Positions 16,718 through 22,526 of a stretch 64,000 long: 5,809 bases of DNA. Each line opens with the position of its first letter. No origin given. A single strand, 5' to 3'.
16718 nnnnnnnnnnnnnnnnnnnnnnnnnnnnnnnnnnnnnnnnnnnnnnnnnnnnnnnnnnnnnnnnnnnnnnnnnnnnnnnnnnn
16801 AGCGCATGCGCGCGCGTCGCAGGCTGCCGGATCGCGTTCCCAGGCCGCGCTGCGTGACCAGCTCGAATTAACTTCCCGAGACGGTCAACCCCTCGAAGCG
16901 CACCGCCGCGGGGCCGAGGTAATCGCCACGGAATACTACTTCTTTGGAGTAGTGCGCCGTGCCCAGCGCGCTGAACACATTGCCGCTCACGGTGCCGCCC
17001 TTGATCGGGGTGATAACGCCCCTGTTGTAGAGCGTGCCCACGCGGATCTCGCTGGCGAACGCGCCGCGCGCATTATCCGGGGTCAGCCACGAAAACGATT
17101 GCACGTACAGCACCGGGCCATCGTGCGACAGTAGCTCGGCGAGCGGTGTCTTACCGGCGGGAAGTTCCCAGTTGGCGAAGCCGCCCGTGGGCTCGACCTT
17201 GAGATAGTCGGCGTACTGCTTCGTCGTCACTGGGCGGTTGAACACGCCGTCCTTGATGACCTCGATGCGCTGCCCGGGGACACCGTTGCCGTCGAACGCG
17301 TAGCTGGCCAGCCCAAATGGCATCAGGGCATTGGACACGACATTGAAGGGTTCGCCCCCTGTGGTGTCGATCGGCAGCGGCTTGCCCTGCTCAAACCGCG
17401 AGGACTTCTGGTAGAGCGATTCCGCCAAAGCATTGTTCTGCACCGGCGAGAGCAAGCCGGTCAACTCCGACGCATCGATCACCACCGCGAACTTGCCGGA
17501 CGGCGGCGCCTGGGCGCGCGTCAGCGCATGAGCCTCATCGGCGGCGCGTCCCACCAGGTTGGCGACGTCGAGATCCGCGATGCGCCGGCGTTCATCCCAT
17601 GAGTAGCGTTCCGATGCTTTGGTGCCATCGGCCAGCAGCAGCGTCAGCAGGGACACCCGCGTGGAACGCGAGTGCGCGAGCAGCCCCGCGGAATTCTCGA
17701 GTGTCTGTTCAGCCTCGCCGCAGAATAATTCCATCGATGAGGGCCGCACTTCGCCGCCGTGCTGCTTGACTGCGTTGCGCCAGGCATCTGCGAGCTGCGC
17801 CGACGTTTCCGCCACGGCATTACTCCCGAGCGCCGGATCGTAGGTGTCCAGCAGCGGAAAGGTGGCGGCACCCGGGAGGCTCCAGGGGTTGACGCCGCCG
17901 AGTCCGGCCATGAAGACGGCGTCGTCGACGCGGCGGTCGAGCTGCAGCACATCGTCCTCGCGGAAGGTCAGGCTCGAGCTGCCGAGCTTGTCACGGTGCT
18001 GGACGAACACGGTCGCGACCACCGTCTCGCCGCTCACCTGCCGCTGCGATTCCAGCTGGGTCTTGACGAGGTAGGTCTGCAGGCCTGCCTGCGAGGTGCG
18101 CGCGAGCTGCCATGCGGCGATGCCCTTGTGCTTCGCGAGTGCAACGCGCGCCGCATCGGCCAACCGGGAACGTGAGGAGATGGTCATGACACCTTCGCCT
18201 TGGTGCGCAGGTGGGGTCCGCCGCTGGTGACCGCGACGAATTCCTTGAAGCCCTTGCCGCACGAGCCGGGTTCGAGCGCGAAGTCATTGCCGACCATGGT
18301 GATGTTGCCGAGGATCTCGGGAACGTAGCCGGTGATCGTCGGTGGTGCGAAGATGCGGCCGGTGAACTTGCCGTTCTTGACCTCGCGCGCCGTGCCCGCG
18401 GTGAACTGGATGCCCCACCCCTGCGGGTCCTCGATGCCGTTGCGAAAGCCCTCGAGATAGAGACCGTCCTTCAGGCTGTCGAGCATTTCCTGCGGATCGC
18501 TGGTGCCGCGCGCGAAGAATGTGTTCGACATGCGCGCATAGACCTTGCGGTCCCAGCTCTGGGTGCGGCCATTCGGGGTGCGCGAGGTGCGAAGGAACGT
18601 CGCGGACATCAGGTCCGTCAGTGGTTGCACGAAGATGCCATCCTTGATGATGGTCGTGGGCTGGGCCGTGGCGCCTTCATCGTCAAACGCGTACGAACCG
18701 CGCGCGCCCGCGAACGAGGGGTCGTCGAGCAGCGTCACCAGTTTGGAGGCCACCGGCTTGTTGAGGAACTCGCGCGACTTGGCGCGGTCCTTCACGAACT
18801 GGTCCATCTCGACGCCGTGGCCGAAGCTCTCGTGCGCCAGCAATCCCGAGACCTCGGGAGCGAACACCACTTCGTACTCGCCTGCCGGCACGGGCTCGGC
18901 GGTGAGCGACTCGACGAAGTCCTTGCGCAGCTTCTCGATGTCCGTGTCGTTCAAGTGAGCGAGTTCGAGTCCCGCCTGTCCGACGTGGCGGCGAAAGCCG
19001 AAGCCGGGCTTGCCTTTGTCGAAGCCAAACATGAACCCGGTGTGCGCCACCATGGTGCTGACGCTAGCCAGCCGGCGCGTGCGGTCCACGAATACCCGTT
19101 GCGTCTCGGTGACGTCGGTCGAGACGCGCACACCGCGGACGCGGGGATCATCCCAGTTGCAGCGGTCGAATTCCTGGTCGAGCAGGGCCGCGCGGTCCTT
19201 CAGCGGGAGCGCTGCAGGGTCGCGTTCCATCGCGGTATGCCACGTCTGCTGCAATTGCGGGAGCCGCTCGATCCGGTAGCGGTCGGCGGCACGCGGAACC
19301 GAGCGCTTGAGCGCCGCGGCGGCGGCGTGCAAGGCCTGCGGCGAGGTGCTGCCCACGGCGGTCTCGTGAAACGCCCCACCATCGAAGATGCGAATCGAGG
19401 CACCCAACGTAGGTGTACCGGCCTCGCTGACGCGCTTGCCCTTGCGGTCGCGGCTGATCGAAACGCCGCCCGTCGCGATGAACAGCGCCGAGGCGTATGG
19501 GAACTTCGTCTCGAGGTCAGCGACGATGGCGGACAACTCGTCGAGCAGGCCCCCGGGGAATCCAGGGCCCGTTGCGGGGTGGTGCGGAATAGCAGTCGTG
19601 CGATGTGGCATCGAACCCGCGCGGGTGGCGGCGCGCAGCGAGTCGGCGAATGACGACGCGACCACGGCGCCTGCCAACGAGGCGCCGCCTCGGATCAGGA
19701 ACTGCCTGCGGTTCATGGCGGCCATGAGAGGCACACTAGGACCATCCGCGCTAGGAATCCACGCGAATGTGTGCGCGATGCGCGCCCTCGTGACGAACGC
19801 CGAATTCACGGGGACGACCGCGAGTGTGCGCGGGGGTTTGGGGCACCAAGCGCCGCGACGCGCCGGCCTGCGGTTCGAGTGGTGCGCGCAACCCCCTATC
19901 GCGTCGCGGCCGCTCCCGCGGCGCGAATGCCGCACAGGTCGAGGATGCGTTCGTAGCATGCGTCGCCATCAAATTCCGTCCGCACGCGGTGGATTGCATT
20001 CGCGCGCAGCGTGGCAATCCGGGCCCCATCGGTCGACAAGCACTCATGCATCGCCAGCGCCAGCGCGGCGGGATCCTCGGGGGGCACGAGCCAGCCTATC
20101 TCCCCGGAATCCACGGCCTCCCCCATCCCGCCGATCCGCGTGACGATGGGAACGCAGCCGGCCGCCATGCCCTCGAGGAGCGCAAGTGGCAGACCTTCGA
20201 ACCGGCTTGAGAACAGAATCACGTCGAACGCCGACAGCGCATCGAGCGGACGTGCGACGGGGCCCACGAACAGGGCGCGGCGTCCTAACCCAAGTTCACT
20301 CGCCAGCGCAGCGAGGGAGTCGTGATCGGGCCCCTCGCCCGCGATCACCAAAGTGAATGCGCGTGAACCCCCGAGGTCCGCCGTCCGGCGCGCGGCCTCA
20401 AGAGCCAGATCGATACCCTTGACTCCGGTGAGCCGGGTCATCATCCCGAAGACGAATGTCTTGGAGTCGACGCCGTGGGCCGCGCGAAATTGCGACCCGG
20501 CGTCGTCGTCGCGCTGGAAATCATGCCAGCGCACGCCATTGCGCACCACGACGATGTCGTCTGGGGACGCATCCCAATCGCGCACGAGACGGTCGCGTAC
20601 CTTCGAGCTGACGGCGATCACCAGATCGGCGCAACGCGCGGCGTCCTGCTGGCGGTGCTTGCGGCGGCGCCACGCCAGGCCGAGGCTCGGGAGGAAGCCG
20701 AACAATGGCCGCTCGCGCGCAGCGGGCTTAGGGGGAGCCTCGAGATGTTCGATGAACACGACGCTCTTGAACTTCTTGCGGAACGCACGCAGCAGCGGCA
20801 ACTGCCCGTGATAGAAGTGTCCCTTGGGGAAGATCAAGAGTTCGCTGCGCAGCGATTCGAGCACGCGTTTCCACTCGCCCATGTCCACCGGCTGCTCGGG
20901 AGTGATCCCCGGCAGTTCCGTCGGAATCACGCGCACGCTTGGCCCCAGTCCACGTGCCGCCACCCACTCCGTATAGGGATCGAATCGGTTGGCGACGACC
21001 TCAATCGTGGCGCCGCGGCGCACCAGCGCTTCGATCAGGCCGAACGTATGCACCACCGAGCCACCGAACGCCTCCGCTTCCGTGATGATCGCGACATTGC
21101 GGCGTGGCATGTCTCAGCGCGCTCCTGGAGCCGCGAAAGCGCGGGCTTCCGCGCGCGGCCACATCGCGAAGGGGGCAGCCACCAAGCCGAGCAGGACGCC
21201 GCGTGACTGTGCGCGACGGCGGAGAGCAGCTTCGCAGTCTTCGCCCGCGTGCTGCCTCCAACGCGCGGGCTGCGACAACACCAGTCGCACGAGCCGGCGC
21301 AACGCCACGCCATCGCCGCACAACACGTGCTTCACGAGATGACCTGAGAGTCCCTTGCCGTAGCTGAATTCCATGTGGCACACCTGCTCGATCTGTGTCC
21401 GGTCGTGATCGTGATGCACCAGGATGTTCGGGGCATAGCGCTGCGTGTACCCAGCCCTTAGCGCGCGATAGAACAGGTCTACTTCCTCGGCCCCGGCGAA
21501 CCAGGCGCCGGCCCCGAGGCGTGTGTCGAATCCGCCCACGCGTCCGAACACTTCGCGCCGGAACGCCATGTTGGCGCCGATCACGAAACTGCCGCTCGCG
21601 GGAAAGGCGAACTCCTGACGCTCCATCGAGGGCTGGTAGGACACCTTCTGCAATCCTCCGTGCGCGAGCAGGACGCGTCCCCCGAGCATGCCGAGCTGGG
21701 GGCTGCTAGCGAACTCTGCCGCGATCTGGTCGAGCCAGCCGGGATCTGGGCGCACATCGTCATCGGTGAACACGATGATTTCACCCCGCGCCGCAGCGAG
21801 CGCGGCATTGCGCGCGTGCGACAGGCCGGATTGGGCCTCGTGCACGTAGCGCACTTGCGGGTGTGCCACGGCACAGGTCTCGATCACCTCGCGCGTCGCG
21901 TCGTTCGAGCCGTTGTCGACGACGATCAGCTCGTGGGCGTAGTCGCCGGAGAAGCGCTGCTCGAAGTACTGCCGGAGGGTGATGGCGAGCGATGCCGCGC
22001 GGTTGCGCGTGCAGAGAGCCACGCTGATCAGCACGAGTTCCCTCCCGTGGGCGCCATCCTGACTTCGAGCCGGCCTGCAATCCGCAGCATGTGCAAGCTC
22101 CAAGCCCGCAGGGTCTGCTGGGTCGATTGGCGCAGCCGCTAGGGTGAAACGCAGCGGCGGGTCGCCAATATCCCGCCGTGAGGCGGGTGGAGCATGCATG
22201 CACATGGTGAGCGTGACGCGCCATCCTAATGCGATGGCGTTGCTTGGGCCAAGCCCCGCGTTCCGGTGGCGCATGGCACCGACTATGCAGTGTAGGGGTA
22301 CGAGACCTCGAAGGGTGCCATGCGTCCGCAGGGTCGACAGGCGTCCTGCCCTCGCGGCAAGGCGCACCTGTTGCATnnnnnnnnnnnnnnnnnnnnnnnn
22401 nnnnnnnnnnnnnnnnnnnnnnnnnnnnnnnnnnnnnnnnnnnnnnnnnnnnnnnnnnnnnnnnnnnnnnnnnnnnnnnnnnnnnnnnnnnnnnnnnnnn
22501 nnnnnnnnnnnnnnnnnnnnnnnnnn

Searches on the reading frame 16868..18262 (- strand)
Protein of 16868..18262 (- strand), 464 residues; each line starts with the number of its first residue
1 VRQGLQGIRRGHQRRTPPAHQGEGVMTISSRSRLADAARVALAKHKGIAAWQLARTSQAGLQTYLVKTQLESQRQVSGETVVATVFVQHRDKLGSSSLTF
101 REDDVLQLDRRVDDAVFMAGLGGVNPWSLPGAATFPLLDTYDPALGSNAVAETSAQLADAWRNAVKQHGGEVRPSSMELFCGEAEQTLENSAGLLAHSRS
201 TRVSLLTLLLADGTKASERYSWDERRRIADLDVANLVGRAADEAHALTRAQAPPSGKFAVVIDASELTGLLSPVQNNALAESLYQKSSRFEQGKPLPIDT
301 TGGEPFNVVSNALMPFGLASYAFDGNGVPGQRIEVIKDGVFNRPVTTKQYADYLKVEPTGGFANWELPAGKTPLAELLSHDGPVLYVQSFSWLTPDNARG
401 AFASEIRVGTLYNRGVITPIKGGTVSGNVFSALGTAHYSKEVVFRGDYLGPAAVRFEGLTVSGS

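Call 12: search_protein_families(library=pfam, proteins=[window:16868-18262:-], max_evalue=0.001)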
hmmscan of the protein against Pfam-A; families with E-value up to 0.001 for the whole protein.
window:16868-18262:- (464 aa): 2 families
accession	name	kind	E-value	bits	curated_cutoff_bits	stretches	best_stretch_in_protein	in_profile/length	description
PF19289.4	PmbA_TldD_3rd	-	1.7e-24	86.6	22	1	255-463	1-220/220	PmbA/TldA metallopeptidase C-terminal domain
PF19290.4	PmbA_TldD_2nd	-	0.00069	20.5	20.9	0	181-246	39-107/109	PmbA/TldA metallopeptidase central domain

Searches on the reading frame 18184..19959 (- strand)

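Call 13: search_protein_families(library=pfam, proteins=[window:18184-19959:-], max_evalue=0.001)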
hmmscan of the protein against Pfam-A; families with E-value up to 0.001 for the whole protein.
window:18184-19959:- (591 aa): 1 family
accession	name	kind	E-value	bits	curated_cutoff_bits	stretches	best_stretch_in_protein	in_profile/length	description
PF19289.4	PmbA_TldD_3rd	-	5.6e-44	150.3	22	1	360-585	2-212/220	PmbA/TldA metallopeptidase C-terminal domain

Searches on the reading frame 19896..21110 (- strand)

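Call 13: search_protein_families(library=pfam, proteins=[window:19896-21110:-], max_evalue=0.001)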
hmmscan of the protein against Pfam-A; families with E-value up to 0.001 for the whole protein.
window:19896-21110:- (404 aa): 5 families
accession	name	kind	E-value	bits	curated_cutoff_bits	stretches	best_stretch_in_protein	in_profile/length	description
PF00534.26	Glycos_transf_1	-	8.7e-29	100.7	26.4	1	208-361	5-159/172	Glycosyl transferases group 1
PF13692.12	Glyco_trans_1_4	-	2.6e-27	96.3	27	1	220-359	3-141/142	Glycosyl transferases group 1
PF13439.12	Glyco_transf_4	-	3.5e-16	60.1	28.5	1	15-193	1-166/170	Glycosyltransferase Family 4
PF13579.12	Glyco_trans_4_4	-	2.1e-10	41.6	29.7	1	16-192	1-158/158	Glycosyl transferase 4-like domain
PF20706.3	GT4-conflict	-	3.5e-08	33.3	26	1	149-335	135-322/385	Family 4 Glycosyltransferase in conflict systems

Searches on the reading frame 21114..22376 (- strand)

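Call 13: search_protein_families(library=pfam, proteins=[window:21114-22376:-], max_evalue=0.001)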
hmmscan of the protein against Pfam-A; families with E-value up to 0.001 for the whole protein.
window:21114-22376:- (420 aa): 6 families
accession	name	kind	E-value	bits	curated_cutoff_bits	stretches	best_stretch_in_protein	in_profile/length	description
PF00535.33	Glycos_transf_2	-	1.2e-26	94.1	23.3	1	118-279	1-166/168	Glycosyl transferase family 2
PF13641.12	Glyco_tranf_2_3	-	9.3e-18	65.5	27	1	117-327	3-216/230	Glycosyltransferase like family 2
PF13632.12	Glyco_trans_2_3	-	1.4e-10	41.8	27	1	200-324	1-125/198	Glycosyl transferase family group 2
PF10111.15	Glyco_tranf_2_2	-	1.6e-10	41.4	27.3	1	139-208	21-92/276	Glycosyltransferase like family 2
PF13506.12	Glyco_transf_21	-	7.7e-07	29.2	21.7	1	191-284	24-121/174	Glycosyl transferase family 21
PF02709.20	Glyco_transf_7C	-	0.00026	21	23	1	251-317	5-67/78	N-terminal domain of galactosyltransferase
